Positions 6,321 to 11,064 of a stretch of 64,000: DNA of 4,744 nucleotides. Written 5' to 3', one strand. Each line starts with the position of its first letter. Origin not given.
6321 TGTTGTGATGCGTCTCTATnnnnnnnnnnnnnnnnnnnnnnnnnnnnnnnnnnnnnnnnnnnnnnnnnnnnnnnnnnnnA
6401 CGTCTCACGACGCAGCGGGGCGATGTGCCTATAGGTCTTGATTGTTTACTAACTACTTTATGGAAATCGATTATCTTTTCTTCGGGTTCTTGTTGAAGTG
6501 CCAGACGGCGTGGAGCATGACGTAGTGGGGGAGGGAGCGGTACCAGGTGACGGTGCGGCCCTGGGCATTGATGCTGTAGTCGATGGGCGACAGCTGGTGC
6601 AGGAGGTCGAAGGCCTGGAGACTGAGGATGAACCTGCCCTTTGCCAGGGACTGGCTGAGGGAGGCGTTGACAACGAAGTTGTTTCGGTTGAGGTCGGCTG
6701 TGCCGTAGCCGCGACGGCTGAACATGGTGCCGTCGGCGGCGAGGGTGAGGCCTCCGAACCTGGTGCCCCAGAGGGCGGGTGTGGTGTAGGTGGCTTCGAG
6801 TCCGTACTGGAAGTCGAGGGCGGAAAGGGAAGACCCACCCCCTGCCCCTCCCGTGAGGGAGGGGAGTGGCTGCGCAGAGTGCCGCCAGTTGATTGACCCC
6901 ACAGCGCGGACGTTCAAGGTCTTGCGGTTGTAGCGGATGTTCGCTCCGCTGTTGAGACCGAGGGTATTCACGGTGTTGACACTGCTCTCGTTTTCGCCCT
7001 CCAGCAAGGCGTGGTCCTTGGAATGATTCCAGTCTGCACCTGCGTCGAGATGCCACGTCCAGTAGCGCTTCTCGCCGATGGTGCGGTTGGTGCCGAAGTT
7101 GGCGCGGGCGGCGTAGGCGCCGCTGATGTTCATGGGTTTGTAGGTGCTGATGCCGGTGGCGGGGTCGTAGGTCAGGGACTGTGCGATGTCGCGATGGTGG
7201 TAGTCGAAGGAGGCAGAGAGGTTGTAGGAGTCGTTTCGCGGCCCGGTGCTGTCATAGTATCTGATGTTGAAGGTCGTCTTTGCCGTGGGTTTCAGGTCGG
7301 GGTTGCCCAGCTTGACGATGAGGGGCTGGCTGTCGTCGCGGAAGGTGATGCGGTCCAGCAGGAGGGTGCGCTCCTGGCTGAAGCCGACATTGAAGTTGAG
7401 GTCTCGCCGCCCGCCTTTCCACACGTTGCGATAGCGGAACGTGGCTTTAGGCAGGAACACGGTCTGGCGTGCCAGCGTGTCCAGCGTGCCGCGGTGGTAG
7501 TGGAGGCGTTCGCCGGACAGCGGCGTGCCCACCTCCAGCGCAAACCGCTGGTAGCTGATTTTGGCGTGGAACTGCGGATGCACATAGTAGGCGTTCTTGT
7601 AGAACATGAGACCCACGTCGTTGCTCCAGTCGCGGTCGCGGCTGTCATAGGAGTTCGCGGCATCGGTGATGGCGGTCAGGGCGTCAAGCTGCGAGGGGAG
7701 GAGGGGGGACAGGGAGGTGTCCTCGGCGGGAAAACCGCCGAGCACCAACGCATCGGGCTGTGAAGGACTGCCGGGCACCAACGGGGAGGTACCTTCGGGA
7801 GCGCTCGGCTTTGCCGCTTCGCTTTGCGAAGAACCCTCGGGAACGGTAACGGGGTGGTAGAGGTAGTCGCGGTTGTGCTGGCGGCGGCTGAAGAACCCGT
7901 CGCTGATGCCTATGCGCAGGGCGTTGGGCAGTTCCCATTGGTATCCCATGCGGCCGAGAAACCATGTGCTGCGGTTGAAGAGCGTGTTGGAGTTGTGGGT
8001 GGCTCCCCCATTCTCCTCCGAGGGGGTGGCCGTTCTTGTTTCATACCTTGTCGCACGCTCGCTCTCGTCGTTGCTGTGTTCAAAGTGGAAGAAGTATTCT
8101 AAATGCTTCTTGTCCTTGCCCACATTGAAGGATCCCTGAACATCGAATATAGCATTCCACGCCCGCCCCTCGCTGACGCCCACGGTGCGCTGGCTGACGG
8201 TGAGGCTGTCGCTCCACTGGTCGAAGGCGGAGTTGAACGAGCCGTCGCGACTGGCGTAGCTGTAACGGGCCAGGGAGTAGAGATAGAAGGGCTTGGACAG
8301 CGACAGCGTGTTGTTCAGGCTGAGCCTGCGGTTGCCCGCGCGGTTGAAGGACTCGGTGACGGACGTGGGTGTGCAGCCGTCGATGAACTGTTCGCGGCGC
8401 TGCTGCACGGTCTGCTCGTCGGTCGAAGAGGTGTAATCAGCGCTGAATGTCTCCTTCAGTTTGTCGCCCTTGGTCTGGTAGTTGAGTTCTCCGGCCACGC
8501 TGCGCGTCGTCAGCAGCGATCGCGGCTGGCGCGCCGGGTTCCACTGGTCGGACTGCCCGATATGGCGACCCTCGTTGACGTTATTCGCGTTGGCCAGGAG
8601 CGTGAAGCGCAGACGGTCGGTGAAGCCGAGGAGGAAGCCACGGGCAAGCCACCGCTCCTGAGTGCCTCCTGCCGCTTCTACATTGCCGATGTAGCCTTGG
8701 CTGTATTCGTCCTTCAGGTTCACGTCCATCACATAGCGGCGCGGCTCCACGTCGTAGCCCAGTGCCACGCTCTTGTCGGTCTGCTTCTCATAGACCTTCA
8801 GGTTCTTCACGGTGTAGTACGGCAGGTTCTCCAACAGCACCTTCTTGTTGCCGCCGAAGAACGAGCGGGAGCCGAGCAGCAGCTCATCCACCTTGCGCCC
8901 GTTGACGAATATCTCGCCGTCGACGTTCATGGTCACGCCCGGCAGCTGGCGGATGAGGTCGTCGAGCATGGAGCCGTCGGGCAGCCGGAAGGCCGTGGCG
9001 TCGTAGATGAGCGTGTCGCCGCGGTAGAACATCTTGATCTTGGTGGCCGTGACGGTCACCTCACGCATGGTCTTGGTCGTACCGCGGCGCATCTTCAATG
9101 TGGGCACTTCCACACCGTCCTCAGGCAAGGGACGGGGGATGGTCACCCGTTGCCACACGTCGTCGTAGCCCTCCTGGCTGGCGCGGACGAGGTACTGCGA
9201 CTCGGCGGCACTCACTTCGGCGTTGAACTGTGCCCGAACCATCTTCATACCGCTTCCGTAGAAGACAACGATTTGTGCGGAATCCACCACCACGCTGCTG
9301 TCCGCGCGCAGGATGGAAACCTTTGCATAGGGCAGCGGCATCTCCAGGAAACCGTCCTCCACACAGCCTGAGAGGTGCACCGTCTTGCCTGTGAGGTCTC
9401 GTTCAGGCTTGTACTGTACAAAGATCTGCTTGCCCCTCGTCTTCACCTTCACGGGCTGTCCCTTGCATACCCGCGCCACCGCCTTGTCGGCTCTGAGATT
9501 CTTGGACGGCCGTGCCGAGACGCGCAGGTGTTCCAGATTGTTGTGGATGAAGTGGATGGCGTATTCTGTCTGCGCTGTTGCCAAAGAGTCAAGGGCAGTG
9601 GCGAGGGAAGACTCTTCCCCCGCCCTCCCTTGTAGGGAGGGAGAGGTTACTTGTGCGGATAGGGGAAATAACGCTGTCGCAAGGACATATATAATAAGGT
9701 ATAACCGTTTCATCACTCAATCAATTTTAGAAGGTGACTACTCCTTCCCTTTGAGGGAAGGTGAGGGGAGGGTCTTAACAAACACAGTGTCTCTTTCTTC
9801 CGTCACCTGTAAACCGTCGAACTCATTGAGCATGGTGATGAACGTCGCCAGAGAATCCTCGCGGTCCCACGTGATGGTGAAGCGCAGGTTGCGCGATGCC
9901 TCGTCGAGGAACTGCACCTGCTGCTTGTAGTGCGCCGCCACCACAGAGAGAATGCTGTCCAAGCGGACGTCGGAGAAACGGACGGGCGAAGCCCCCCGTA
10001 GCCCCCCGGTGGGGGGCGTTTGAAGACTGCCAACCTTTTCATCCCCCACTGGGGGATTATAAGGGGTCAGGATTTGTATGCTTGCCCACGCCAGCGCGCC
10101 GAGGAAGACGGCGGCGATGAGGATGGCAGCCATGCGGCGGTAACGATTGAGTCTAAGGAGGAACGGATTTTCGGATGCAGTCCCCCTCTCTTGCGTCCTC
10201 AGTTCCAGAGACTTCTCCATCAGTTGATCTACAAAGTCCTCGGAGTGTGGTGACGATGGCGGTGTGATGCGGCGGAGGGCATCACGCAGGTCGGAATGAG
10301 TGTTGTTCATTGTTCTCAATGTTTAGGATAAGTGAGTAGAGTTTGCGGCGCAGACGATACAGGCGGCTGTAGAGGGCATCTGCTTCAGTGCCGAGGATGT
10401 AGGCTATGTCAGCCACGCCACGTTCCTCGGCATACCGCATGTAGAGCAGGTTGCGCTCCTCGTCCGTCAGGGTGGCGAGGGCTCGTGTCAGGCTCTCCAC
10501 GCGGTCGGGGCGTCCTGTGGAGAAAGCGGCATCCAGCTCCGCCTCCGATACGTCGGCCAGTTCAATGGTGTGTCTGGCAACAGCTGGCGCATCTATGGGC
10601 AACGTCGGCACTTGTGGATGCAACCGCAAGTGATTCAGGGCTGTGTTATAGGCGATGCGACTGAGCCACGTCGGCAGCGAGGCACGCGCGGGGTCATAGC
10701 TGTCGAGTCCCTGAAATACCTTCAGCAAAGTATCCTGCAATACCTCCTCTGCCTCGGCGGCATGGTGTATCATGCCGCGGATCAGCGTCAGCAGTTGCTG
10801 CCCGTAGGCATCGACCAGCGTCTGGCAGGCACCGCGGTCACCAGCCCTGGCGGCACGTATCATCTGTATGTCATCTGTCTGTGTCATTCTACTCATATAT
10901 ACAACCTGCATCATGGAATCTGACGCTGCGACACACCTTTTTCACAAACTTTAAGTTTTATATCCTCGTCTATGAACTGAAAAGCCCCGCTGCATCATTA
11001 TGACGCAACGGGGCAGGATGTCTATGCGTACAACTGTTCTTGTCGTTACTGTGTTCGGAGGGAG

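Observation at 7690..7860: A ~165-bp mosaic of three different repeat types forms a 55-aa loop in receptor 2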

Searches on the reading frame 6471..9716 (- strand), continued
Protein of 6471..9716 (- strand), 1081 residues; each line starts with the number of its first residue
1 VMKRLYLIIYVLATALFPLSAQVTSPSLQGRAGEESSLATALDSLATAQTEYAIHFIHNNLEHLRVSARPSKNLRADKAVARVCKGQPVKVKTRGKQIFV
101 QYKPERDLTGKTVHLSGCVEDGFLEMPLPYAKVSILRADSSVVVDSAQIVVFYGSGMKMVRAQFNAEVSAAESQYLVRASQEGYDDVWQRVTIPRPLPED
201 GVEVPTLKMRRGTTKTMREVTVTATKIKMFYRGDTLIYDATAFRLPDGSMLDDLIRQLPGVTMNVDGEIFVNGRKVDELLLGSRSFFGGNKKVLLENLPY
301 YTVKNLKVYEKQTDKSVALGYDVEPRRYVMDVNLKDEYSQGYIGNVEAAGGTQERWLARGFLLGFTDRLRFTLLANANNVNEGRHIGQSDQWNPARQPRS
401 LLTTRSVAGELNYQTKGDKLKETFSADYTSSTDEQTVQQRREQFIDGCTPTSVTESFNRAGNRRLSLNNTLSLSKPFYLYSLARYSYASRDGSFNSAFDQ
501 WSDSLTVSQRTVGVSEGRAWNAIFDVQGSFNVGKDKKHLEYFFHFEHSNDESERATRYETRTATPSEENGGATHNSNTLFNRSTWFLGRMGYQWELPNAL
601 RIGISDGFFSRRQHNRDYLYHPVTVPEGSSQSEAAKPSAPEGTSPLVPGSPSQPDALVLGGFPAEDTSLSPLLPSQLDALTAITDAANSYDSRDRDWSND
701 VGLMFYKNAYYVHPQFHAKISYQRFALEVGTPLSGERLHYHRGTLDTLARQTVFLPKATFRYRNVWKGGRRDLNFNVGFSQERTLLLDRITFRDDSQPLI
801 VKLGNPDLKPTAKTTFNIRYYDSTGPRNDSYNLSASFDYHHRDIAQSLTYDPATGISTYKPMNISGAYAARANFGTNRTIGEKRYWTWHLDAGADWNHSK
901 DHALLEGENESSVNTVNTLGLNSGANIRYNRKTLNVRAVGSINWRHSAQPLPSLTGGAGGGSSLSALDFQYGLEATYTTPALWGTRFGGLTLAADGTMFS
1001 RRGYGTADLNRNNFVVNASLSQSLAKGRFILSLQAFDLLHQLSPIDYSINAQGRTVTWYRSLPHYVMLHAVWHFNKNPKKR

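Call 51: predict_structure(alignment_id=A1)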
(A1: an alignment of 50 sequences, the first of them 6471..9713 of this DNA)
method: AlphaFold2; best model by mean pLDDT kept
length: 1080 residues; sequences in the alignment: 50
mean_pLDDT: 63.0   pTM: 0.49
mean pLDDT of the five models: 63.0, 59.2, 57.4, 57.3, 56.1
residues with pLDDT >= 90: 140; 70-90: 369; 50-70: 184; < 50: 387
segments of 3 or more residues with pLDDT < 50: 1-4, 15-34, 212-262, 266-270, 273-338, 351-353, 379-399, 433-458, 491-513, 554-575, 618-687, 790-806, 847-858, 905-907, 950-960, 1039-1061, 1075-1080
pLDDT, mean of each block of 10 residues (from residue 1): 51 42 28 60 73 67 63 73 77 79 69 88 84 78 84 77 85 84 79 74 85 33 28 31 34 40 49 41 28 30 37 32 36 48 55 52 67 59 31 37 69 77 81 47 37 45 86 86 85 33 28 64 92 82 91 43 38 53 93 85 93 67 28 27 28 27 33 39 51 91 93 84 93 85 66 91 91 95 64 32 52 94 82 93 57 42 81 80 78 83 50 75 86 84 75 39 80 82 65 85 72 81 72 64 38 36 69 52
secondary structure, 60 per line:
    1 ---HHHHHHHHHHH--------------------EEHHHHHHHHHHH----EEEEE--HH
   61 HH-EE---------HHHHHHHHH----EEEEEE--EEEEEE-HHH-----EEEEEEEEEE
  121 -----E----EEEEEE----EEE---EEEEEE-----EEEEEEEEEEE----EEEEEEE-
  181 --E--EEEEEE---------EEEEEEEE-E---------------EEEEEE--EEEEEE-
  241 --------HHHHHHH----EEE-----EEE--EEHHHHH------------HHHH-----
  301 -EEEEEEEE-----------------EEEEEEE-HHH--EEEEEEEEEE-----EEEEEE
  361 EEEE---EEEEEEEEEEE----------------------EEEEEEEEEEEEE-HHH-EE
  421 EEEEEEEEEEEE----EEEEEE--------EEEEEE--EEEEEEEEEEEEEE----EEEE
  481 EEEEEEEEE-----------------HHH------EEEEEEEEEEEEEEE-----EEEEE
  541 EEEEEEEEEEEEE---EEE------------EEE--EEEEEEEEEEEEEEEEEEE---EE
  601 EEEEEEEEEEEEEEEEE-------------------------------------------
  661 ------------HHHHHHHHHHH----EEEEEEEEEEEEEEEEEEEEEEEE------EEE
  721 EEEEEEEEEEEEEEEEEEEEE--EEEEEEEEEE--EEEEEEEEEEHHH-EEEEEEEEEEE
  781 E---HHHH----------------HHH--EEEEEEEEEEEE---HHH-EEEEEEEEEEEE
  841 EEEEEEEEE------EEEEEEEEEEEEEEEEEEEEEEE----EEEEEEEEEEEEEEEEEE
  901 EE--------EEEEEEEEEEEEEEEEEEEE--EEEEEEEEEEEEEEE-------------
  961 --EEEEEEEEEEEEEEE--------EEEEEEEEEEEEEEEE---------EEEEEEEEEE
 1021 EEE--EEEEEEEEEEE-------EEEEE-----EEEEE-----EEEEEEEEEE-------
elements in order (helices of 4 or more, strands of 3 or more residues): H4-14 H37-47 E52-56 H59-62 H75-83 E88-93 E96-101 E111-120 E131-136 E141-143 E147-152 E158-168 E173-179 E186-191 E201-208 E226-231 E234-239 H249-255 E260-262 E268-270 H275-279 H292-295 E302-309 E327-333 E340-349 E355-364 E368-378 E401-413 E419-432 E437-442 E451-456 E459-472 E477-489 E516-530 E536-553 E557-559 E572-574 E577-595 E599-617 H673-683 E688-711 E718-741 E744-753 E756-765 E770-781 H785-788 E810-821 E829-849 E856-878 E883-902 E911-930 E933-947 E963-977 E986-1001 E1011-1023 E1026-1036 E1044-1048 E1054-1058 E1064-1073

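Call 58: fold_search(model_id=the predicted structure, library=pdb)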
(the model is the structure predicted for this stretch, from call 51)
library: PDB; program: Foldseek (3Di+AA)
matches with E <= 10: 701; with E <= 0.001: 161
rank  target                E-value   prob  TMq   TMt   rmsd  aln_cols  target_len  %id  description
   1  9c4o                  1.2e-08  1.00  0.20  0.30  19.0       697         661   10  Cryo-EM structure of PqqU with ligand PQQ (released 2024-06-19)
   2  9a2z_MODEL_1_A        1.8e-08  1.00  0.19  0.25  20.8       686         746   11  Model of E. coli FepA by in-cell photo-crosslinking MS and deep learning (released 2023-02-24)
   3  6v81                  7.6e-08  1.00  0.21  0.33  15.6       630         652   10  The crystal structure of the outer-membrane transporter YncD (released 2020-05-06)
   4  8p98_A                9.1e-08  1.00  0.20  0.30  17.9       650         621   10  BtuB3G3 bound to cyanocobalamin with ordered EL8 (released 2023-08-16)
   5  6i97_B                1.2e-07  1.00  0.17  0.21  25.8      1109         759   10  Structure of the ferrioxamine B transporter FoxA from Pseudomonas aeruginosa in complex with ferrioxamine B and a C-te (released 2019-08-28)
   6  8bmx_A                2.1e-07  1.00  0.19  0.29  17.2       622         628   12  Bacteroides thetaiotaomicron B12 TonB dependent transporter in complex with a surface lipoprotein (released 2023-09-20)
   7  8bmx_C                2.2e-07  1.00  0.19  0.29  17.7       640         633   12  Bacteroides thetaiotaomicron B12 TonB dependent transporter in complex with a surface lipoprotein (released 2023-09-20)
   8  8p97_A                2.4e-07  1.00  0.19  0.29  18.5       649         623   11  BtuB3G3 bound to cyanocobalamin with disordered EL8 (released 2023-08-16)
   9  8bmx_B                4.1e-07  1.00  0.19  0.28  21.2       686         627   10  Bacteroides thetaiotaomicron B12 TonB dependent transporter in complex with a surface lipoprotein (released 2023-09-20)
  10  1fep                  4.3e-07  1.00  0.18  0.25  23.3       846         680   10  FERRIC ENTEROBACTIN RECEPTOR (released 1999-01-13)
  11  5fq8_D                4.5e-07  1.00  0.18  0.20  17.5       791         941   10  Crystal structure of the SusCD complex BT2261-2264 from Bacteroides thetaiotaomicron (released 2016-12-21)
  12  2guf                  4.7e-07  1.00  0.16  0.27  23.8       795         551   10  In meso crystal structure of the cobalamin transporter, BtuB (released 2006-12-05)
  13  8a9y_A                8.3e-07  1.00  0.20  0.23  24.5       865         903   10  Substrate-free levan utilisation machinery (utilisome) (released 2023-06-07)
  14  5fq6_D                8.3e-07  1.00  0.14  0.16  23.8       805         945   10  Crystal structure of the SusCD complex BT2261-2264 from Bacteroides thetaiotaomicron (released 2016-12-21)
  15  8blw_A                1.0e-06  1.00  0.19  0.29  23.2       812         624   10  Vitamin B12 transporter BtuB1 with lipoprotein BtuG1 from B. theta (released 2023-08-16)
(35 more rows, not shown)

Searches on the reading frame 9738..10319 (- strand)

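Call 8: search_protein_families(library=pfam, proteins=[window:9738-10319:-], max_evalue=0.01)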
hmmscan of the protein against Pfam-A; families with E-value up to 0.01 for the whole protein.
window:9738-10319:- (193 aa): 1 family
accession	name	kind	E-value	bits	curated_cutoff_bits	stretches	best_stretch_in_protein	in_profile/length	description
PF16344.10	FecR_C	-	3.1e-07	30.8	24.4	1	114-180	3-69/70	FecR, C-terminal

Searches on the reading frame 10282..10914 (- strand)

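Call 8: search_protein_families(library=pfam, proteins=[window:10282-10914:-], max_evalue=0.01)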
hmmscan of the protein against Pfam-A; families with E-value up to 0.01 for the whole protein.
window:10282-10914:- (210 aa): 3 families
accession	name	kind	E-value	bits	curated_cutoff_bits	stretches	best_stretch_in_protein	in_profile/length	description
PF04542.20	Sigma70_r2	-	1.7e-15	57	24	1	33-97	1-66/71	Sigma-70 region 2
PF08281.18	Sigma70_r4_2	-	9e-08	32.1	25.7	1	141-192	3-54/54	Sigma-70, region 4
PF04545.22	Sigma70_r4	-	0.0002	21.3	24.1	1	145-175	1-31/50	Sigma-70, region 4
